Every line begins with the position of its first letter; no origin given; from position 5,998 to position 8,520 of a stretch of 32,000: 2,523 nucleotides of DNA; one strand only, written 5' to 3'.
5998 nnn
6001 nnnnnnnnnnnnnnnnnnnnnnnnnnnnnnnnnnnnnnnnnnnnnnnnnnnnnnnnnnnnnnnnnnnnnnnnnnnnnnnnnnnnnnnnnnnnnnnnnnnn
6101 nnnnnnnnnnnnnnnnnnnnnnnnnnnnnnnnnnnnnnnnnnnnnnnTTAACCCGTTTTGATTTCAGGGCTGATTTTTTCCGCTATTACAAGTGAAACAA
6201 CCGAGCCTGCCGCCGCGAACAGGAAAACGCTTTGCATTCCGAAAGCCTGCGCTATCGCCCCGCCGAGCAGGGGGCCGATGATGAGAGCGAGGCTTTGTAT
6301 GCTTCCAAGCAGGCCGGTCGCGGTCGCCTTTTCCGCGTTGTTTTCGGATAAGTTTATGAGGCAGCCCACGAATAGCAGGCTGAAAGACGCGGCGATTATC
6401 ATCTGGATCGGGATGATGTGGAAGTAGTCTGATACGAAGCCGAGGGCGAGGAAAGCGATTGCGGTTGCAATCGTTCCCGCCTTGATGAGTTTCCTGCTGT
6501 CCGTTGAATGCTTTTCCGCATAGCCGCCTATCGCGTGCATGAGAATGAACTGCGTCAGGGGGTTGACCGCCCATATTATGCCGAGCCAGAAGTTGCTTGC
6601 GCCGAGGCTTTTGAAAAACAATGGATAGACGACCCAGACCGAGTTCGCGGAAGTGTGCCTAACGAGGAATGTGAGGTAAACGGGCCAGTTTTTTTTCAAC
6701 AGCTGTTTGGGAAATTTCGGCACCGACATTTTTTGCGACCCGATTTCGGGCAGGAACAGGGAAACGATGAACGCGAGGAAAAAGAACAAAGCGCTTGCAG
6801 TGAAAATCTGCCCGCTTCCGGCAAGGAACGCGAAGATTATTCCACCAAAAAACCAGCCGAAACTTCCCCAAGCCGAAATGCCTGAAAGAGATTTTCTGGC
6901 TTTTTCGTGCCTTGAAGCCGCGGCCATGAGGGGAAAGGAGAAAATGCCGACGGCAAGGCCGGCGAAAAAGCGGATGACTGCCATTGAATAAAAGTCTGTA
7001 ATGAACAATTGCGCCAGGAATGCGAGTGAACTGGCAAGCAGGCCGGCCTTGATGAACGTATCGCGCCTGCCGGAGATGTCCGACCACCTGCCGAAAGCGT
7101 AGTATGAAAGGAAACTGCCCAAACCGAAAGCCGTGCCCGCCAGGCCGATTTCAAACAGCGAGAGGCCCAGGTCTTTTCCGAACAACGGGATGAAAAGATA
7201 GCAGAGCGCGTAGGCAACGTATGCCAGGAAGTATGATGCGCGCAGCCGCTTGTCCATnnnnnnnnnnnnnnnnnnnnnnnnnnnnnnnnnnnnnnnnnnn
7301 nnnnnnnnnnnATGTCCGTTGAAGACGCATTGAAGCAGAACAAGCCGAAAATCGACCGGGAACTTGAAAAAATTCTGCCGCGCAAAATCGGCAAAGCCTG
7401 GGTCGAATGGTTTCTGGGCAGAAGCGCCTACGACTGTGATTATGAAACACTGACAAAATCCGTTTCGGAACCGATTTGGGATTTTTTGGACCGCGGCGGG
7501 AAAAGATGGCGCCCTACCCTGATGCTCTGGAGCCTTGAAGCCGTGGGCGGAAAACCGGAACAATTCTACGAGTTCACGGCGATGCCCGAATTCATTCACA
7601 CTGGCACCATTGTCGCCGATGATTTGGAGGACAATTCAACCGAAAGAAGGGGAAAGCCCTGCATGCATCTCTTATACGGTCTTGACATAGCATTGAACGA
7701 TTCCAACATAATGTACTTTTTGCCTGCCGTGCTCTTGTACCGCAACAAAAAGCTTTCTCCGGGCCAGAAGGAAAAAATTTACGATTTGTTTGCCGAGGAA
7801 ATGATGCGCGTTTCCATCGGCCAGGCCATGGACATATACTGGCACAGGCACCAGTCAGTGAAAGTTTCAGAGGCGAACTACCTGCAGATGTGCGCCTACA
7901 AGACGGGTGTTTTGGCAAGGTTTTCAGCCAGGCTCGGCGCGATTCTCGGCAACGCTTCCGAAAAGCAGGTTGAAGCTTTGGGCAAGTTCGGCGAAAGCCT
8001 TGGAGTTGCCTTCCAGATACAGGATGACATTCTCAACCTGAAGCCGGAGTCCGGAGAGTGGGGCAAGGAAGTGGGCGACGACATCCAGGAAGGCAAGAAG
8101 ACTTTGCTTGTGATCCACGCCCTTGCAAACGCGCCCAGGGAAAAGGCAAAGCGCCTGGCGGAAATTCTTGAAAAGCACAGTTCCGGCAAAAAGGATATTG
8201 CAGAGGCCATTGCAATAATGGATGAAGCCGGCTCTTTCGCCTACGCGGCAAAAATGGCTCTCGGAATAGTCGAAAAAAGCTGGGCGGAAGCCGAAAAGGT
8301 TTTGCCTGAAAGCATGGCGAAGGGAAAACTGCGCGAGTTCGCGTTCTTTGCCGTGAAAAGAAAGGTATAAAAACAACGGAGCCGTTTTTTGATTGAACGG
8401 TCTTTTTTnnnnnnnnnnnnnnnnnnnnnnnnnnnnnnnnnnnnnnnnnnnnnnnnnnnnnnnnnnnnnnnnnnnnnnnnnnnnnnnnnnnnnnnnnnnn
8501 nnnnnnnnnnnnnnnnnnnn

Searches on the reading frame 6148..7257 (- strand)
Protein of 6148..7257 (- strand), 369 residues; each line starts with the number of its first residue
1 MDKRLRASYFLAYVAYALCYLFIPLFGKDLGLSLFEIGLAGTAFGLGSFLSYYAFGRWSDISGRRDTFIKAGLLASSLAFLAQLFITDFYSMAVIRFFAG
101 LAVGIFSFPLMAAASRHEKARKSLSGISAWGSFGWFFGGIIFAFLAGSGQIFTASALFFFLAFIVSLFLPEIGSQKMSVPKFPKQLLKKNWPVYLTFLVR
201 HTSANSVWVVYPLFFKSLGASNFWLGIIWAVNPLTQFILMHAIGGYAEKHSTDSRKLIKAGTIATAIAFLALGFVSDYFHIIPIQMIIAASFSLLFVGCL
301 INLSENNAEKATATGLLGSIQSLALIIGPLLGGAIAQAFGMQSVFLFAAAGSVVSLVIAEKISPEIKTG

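Call 7: search_protein_families(library=pfam, proteins=[window:6148-7257:-])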
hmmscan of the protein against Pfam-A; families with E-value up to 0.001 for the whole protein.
window:6148-7257:- (369 aa): 2 families
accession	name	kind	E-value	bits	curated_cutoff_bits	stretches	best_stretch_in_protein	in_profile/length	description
PF07690.21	MFS_1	-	1.6e-30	106.7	33.4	2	8-180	4-183/347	Major Facilitator Superfamily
PF12832.13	MFS_1_like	-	1.2e-13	51.3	25.2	1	4-347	3-373/373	MFS_1 like family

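Call 14: find_homologous_proteins(query=window:6148-7257:-, max_evalue=1e-10)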
Query window:6148-7257:- (369 aa): 12 proteins with E <= 1e-10 among 8000 candidates.
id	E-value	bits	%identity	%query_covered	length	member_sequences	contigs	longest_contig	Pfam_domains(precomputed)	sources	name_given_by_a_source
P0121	6.0e-231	784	100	100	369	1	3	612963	PF12832.14,PF07690.22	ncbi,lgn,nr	ncbi:MAG: MFS transporter [Candidatus Diapherotrites archaeon]|nr:MFS transporter [Candidatus Diaphe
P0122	3.2e-216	736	94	100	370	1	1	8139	PF12832.14,PF07690.22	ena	-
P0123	1.5e-81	293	43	92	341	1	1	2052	PF00083.31,PF12832.14,PF07690.22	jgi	jgi:MFS family permease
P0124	3.0e-58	216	38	98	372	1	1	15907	PF00083.31,PF07690.22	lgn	-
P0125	6.7e-54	202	37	93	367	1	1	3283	PF12832.14,PF07690.22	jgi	jgi:MFS family permease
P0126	9.0e-54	201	37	97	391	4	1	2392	PF00083.31,PF12832.14,PF07690.22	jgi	-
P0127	4.6e-53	199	37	83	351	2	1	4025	PF07690.22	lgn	-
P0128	1.8e-50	190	37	89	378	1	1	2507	PF00083.31,PF12832.14,PF07690.22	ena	-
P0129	2.5e-43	167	33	92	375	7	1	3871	PF07690.22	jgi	-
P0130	2.0e-40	157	36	85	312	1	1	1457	PF07690.22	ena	-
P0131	9.0e-40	155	33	91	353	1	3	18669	PF12832.14,PF07690.22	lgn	-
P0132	4.1e-35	140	38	51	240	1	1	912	PF12832.14,PF07690.22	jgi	jgi:MFS family permease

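Call 15: find_encoding_contigs(protein=P0122, flank=5000, max_places=4)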
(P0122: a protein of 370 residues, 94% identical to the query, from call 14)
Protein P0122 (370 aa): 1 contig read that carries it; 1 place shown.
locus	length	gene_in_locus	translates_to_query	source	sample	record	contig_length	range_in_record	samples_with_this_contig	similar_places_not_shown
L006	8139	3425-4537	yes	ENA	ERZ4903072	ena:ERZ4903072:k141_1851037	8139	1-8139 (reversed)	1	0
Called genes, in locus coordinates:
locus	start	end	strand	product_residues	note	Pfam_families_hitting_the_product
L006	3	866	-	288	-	?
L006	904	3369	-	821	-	PF01079:Hint (weak), PF14890:Intein_splicing, PF14528:LAGLIDADG_3 (weak), PF00348:polyprenyl_synt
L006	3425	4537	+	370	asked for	PF07690:MFS_1, PF12832:MFS_1_like, PF07690:MFS_1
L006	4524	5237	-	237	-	-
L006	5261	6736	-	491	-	PF01368:DHH (weak), PF21763:DHH_CID, PF02272:DHHA1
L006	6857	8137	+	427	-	?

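Call 16: find_encoding_contigs(protein=P0121, flank=10000, max_places=3)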
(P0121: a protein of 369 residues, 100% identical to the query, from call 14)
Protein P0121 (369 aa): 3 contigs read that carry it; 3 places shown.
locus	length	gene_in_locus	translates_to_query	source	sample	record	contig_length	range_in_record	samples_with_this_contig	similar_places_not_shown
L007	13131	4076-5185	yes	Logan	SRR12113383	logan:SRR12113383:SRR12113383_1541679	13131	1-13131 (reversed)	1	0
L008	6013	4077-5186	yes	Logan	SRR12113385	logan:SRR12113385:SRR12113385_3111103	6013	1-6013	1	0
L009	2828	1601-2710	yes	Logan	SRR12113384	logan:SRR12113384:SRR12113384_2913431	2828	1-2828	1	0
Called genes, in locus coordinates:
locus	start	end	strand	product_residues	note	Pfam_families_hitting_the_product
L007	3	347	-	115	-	?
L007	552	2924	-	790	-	-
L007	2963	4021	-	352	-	PF00348:polyprenyl_synt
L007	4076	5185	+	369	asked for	PF07690:MFS_1, PF12832:MFS_1_like, PF07690:MFS_1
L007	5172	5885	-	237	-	-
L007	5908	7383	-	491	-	PF01368:DHH (weak), PF21763:DHH_CID, PF02272:DHHA1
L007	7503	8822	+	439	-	-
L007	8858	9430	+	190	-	PF01121:CoaE, PF13238:AAA_18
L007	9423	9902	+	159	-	PF01467:CTP_transf_like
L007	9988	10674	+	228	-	PF04473:DUF553 (weak), PF24656:CEPT76_peptidase (weak)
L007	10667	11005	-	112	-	-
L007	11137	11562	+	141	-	PF00293:NUDIX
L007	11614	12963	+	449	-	PF02878:PGM_PMM_I, PF02879:PGM_PMM_II, PF02880:PGM_PMM_III, PF00408:PGM_PMM_IV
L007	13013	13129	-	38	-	?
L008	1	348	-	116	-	?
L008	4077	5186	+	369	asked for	PF07690:MFS_1, PF12832:MFS_1_like, PF07690:MFS_1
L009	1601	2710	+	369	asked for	PF07690:MFS_1, PF12832:MFS_1_like, PF07690:MFS_1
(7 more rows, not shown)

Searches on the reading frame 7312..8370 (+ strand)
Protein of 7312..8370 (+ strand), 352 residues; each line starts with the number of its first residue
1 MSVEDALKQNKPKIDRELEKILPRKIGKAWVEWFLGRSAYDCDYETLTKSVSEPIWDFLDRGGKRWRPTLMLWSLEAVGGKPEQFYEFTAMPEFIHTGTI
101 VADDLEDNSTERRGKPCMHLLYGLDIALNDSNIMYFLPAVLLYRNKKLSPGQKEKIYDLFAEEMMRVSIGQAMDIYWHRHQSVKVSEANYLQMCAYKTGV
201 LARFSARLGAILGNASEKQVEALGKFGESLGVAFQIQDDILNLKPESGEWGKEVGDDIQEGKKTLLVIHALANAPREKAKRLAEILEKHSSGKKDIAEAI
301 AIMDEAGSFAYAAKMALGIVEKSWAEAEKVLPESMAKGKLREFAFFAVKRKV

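Call 7: search_protein_families(library=pfam, proteins=[window:7312-8370:+])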
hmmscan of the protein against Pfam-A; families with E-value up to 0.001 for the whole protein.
window:7312-8370:+ (352 aa): 1 family
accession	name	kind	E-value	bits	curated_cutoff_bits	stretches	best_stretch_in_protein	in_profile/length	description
PF00348.22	polyprenyl_synt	-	7.4e-69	232.2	27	1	50-303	3-251/251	Polyprenyl synthetase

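Call 9: find_related_loci(query=window:7312-8370:+, collection=genome_contigs, flank=4000)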
Query window:7312-8370:+ (352 aa) in genome_contigs; peptide patterns used: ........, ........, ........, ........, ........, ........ (x = any residue, [..] = any of these).
84 stretches matched a pattern; 2 encode a relative of the query (tblastn E <= 1e-3); 2 distinct loci.
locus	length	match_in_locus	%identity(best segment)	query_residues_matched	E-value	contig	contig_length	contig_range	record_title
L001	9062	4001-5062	50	5-352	8e-113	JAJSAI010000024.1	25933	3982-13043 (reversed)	MAG: archaeon isolate Dive96_bin4.413 k141_3489597, whole genome shotgun sequence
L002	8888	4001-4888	36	36-340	2e-54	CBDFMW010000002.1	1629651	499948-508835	MAG: Spirochaetia bacterium isolate c6e3c44c-3f1c-4f9e-9fa2-7138e374b188 genome assembly, contig: contig_2, whole genome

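Call 12: find_encoding_contigs(protein=window:7312-8370:+, flank=3000, max_places=6)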
Protein window:7312-8370:+ (352 aa): 3 contigs read that carry it; 3 places shown.
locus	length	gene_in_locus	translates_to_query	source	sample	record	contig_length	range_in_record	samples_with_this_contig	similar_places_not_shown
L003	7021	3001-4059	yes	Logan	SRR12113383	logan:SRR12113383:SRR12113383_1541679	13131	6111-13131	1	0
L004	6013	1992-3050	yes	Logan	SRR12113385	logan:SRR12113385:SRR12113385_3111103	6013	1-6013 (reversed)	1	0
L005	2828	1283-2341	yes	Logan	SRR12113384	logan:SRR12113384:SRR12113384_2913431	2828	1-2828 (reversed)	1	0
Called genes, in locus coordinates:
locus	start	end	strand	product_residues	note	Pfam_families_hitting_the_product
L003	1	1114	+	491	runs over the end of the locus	PF01368:DHH (weak), PF21763:DHH_CID, PF02272:DHHA1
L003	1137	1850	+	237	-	-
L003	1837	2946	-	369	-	PF07690:MFS_1, PF12832:MFS_1_like, PF07690:MFS_1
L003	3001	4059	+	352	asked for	PF00348:polyprenyl_synt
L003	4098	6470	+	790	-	-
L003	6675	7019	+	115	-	?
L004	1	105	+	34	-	?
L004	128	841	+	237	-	-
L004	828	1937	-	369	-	PF07690:MFS_1, PF12832:MFS_1_like, PF07690:MFS_1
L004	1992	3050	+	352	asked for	PF00348:polyprenyl_synt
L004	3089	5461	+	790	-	-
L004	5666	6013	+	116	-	?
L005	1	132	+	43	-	?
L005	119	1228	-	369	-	PF07690:MFS_1, PF12832:MFS_1_like, PF07690:MFS_1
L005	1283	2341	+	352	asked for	PF00348:polyprenyl_synt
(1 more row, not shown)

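Call 13: find_homologous_proteins(query=window:7312-8370:+, max_evalue=1e-30)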
Query window:7312-8370:+ (352 aa): 4712 proteins with E <= 1e-30 among 8000 candidates; the best 120 are listed.
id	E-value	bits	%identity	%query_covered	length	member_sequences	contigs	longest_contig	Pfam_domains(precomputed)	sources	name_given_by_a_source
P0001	1.8e-134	467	59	100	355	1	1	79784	PF00348.23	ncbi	ncbi:MAG: polyprenyl synthetase family protein [Candidatus Diapherotrites archaeon]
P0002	3.5e-133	462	58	100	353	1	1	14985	PF00348.23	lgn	-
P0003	3.7e-131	456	60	100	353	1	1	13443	PF00348.23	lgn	-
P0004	1.1e-130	454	58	100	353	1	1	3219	PF00348.23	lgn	-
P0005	2.2e-130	453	60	100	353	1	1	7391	PF00348.23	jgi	-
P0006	6.5e-130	452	58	98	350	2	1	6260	PF00348.23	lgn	-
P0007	1.8e-129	450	57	99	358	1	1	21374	PF00348.23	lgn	-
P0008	7.5e-129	448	58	98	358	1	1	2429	PF00348.23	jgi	jgi:geranylgeranyl diphosphate synthase type I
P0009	4.8e-128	445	57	100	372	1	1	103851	PF00348.23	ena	-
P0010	7.3e-127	441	55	100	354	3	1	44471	PF00348.23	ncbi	-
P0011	3.7e-125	436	56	100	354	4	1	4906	PF00348.23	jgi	jgi:geranylgeranyl pyrophosphate synthase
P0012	2.3e-124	433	55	100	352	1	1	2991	PF00348.23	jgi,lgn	-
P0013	5.7e-124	432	57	99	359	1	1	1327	PF00348.23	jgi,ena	-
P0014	1.2e-123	431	55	100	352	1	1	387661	PF00348.23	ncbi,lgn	-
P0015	6.9e-123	428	55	100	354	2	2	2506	PF00348.23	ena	-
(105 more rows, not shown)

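Call 27: find_related_loci(query=A2, collection=metagenome_contigs, flank=10000)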
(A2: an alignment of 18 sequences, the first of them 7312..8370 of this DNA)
Query A2 (352 aa) in metagenome_contigs; peptide patterns used: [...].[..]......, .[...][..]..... (x = any residue, [..] = any of these).
600 stretches matched a pattern (row limit reached: there are more); 568 encode a relative of the query (tblastn E <= 1e-3); the best 80 are kept; 80 distinct loci.
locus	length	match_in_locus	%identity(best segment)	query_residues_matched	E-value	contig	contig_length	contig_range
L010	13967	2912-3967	53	1-352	6e-126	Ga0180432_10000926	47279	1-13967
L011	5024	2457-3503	52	1-351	9e-124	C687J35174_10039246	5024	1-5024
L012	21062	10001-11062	55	1-352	5e-122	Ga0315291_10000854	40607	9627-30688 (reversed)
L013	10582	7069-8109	49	7-352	2e-115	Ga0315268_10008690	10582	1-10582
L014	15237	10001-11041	50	7-351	2e-112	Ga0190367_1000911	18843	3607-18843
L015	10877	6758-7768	48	14-350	2e-110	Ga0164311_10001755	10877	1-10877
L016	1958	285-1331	49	2-352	2e-116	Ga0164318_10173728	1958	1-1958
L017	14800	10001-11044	49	7-352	2e-109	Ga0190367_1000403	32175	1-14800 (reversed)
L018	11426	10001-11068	49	1-352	8e-108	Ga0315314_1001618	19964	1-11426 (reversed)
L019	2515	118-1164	49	5-352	2e-112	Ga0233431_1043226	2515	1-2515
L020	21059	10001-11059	46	2-352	9e-107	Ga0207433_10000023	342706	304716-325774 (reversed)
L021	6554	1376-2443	48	1-352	9e-107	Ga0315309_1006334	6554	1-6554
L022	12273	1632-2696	47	2-352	3e-106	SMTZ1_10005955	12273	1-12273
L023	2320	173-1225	47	3-350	2e-111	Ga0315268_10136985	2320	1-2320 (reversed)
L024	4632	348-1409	47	3-352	9e-107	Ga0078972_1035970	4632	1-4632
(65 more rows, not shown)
